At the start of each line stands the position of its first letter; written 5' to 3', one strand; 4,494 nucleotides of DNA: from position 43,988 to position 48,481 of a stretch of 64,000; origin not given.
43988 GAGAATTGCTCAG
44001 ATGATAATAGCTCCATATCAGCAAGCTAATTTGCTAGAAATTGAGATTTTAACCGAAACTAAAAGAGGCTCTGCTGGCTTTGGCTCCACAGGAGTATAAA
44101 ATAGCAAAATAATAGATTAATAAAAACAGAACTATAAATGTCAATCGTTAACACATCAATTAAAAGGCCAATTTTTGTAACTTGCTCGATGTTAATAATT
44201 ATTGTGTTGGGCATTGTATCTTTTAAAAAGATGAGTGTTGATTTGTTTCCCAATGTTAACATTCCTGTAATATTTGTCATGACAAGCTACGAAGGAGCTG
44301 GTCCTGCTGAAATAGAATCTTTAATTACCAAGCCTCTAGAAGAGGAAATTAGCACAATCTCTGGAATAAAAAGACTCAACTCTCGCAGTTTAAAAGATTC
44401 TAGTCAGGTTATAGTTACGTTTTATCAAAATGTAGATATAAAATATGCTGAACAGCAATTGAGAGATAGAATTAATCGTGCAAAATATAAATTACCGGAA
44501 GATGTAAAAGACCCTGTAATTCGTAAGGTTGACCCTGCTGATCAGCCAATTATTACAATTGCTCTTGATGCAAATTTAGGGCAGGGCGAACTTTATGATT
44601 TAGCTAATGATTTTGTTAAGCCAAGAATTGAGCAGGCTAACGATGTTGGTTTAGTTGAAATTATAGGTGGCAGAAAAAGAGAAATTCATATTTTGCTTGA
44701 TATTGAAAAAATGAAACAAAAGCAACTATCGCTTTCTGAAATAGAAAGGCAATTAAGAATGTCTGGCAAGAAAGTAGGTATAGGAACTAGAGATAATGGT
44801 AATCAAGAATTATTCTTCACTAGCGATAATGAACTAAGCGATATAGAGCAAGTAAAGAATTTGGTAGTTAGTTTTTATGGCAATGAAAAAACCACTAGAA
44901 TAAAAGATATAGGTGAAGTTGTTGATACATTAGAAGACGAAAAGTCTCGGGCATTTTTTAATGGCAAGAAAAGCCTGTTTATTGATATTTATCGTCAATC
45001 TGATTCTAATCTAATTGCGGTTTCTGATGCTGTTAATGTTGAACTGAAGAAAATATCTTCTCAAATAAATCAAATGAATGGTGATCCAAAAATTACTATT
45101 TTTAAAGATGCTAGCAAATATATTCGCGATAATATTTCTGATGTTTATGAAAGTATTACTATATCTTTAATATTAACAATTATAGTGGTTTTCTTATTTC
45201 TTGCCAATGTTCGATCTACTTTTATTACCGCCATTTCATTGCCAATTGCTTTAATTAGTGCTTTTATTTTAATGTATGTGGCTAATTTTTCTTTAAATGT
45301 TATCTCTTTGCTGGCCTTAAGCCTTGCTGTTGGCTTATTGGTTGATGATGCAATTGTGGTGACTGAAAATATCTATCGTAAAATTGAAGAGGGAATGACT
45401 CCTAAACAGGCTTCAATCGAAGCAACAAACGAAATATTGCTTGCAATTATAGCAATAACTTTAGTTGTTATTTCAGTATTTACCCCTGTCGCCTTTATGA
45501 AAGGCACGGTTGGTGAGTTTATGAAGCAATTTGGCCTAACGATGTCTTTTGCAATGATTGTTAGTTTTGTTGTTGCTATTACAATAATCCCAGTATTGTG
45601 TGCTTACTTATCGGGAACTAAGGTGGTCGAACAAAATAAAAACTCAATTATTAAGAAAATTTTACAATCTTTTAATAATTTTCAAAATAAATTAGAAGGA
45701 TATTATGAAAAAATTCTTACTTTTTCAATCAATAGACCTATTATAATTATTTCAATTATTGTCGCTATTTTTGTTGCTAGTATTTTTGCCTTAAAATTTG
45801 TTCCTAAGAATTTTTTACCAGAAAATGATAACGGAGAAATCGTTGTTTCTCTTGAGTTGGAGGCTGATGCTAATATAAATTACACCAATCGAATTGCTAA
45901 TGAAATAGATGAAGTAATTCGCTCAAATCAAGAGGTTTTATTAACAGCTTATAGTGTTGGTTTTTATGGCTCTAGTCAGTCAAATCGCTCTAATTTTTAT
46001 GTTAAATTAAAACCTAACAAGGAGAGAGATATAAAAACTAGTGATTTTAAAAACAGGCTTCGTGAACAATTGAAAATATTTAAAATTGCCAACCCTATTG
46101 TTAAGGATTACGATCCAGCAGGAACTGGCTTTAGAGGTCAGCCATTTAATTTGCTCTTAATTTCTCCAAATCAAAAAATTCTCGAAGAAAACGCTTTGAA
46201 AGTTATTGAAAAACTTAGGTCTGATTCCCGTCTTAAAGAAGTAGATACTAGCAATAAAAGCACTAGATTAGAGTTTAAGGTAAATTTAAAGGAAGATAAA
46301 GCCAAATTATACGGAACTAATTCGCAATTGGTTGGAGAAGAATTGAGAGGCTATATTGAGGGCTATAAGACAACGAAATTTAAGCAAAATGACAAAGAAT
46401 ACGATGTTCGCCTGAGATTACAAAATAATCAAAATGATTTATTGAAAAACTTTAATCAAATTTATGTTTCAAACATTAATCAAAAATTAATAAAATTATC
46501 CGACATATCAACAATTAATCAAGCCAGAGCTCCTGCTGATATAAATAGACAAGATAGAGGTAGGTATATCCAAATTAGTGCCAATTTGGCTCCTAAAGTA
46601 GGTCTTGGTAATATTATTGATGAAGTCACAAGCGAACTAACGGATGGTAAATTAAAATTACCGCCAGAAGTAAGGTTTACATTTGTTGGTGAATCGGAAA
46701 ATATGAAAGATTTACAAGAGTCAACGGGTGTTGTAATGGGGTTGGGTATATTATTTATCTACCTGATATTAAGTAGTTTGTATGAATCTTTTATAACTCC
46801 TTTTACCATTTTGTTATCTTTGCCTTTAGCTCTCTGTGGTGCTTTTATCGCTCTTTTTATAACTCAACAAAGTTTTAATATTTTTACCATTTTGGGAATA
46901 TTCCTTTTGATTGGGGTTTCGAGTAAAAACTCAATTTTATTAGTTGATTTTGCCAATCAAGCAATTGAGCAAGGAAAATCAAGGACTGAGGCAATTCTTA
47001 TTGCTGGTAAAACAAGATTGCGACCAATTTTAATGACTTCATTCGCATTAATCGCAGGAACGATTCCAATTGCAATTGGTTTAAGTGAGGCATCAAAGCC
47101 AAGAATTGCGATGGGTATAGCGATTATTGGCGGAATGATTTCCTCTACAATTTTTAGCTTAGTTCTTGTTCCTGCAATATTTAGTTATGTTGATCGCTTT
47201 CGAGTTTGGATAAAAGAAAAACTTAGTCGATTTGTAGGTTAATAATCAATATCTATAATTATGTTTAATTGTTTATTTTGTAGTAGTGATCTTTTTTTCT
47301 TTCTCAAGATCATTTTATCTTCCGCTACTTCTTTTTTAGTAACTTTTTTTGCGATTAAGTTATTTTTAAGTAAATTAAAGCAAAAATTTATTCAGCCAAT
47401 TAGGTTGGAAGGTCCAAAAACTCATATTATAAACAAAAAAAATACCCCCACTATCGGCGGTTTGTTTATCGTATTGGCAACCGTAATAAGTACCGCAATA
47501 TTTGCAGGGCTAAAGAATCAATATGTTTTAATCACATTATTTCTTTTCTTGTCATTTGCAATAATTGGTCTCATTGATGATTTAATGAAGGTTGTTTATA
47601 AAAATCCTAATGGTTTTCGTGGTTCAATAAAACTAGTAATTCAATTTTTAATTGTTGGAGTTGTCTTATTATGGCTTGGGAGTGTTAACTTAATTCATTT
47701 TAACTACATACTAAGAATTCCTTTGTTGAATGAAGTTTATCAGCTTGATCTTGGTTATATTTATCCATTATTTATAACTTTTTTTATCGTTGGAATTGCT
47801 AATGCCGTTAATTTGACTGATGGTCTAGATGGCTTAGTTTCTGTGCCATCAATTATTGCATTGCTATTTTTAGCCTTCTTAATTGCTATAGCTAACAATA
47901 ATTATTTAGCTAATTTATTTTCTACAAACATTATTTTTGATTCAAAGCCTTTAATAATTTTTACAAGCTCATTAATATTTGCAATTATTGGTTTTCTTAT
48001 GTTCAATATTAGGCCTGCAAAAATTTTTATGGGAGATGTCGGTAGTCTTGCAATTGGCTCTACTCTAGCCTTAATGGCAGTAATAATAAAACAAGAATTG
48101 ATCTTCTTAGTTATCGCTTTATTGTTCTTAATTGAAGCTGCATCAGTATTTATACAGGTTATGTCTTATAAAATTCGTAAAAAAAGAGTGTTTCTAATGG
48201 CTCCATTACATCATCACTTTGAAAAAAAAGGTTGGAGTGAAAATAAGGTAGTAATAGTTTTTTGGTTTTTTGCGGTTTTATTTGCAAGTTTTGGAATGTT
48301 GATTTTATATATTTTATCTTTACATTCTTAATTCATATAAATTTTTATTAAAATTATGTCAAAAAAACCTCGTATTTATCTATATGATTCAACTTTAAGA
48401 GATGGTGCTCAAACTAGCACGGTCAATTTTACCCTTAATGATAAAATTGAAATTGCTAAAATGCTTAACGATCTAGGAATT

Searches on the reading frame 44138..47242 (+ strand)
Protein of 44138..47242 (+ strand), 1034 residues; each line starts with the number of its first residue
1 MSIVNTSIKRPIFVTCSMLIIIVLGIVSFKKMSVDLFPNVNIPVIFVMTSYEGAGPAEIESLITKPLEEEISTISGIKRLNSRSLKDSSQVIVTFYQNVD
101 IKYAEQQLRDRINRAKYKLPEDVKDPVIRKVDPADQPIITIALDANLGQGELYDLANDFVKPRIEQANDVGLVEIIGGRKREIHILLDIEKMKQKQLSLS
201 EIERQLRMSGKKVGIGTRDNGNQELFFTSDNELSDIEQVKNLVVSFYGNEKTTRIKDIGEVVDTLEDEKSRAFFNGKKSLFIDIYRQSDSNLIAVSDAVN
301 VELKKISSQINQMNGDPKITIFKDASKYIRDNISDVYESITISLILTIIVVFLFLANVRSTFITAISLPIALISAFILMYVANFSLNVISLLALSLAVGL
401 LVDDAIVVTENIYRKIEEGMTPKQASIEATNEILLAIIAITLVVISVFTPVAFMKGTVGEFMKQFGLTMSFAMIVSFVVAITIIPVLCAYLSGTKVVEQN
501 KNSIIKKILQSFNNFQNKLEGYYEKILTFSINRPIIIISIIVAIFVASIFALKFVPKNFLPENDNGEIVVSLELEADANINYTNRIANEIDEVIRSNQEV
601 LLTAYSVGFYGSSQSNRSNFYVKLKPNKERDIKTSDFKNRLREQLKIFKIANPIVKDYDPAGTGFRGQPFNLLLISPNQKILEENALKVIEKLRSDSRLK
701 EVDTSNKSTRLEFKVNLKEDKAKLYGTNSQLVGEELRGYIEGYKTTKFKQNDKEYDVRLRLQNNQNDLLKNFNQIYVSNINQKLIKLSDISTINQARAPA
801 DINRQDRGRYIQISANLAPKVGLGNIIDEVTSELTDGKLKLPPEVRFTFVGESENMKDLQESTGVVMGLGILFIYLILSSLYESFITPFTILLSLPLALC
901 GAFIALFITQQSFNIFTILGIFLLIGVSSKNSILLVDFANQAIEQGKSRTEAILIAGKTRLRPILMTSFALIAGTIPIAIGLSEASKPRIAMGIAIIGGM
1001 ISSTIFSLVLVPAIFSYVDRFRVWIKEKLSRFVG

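Call 7: search_protein_families(library=ncbifam, proteins=[window:44138-47242:+], max_evalue=0.00001)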
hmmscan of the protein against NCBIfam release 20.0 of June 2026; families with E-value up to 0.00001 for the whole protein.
window:44138-47242:+ (1034 aa): 17 families
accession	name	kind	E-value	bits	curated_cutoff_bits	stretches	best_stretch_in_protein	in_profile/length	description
NF033617.1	RND_permease_2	subfamily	2.7e-245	816.8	1250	1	6-1020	3-1009/1009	multidrug efflux RND transporter permease subunit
NF000282.2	RND_permease_1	subfamily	9.4e-186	619.7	1250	1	8-1019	5-1028/1029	multidrug efflux RND transporter permease subunit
TIGR00915.1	2A0602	subfamily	3.9e-169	564.7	940.35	1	7-1021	5-1031/1050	efflux RND transporter permease subunit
NF007905.0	PRK10614.1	equivalog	2.5e-165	551.8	1774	1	4-1028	4-1018/1025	multidrug efflux RND transporter permease subunit MdtC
NF007798.0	PRK10503.1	equivalog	1.9e-159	532.3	1584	1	8-1030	17-1034/1040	MdtB/MuxB family multidrug efflux RND transporter permease subunit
NF007133.0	PRK09579.1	equivalog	6.8e-134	447.7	1763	1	1-1020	1-1004/1017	multidrug efflux RND transporter permease subunit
NF007131.0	PRK09577.1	equivalog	2.9e-120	402.7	1768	1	8-1021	6-1025/1045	multidrug efflux RND transporter permease subunit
NF007842.1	PRK10555.1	equivalog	4.5e-118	395.6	1854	1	5-1026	3-1033/1036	multidrug efflux RND transporter permease AcrD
TIGR00914.1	2A0601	subfamily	2.2e-116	389.9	701.45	1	2-1020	4-1037/1051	CusA/CzcA family heavy metal efflux RND transporter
NF000037.1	RND_perm_OqxB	exception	2.4e-102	343.5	2200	1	6-1017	6-1033/1050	multidrug efflux RND transporter permease subunit OqxB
NF011706.2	PRK15127.1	equivalog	1.8e-99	334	2150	1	5-1020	3-1031/1049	multidrug efflux RND transporter permease subunit AcrB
TIGR00921.1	2A067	subfamily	5.9e-15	54.4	351.9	2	241-554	98-409/733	hydrophobe/amphiphile efflux-3 (HAE3) family transporter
TIGR00916.1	2A0604s01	subfamily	2.8e-10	40.2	148.6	0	864-1003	93-230/231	SecD/SecF family protein translocase subunit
TIGR03480.1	HpnN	hypoth_equivalog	1.4e-09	36.5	751.85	1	332-554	263-468/862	hopanoid biosynthesis associated RND transporter like protein HpnN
NF046001.1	SecDF_plasm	equivalog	2.5e-07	29.2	500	0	762-1028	587-856/878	protein translocase subunit SecDF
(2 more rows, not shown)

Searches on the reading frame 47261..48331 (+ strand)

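Call 71: search_protein_families(library=pfam, proteins=[window:47261-48331:+], max_evalue=0.001)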
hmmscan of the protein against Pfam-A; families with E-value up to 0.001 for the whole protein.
window:47261-48331:+ (356 aa): 1 family
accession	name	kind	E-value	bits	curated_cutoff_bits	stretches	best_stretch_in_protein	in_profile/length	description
PF00953.26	Glycos_transf_4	-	1.1e-30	107.1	27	1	90-276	2-159/160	Glycosyl transferase family 4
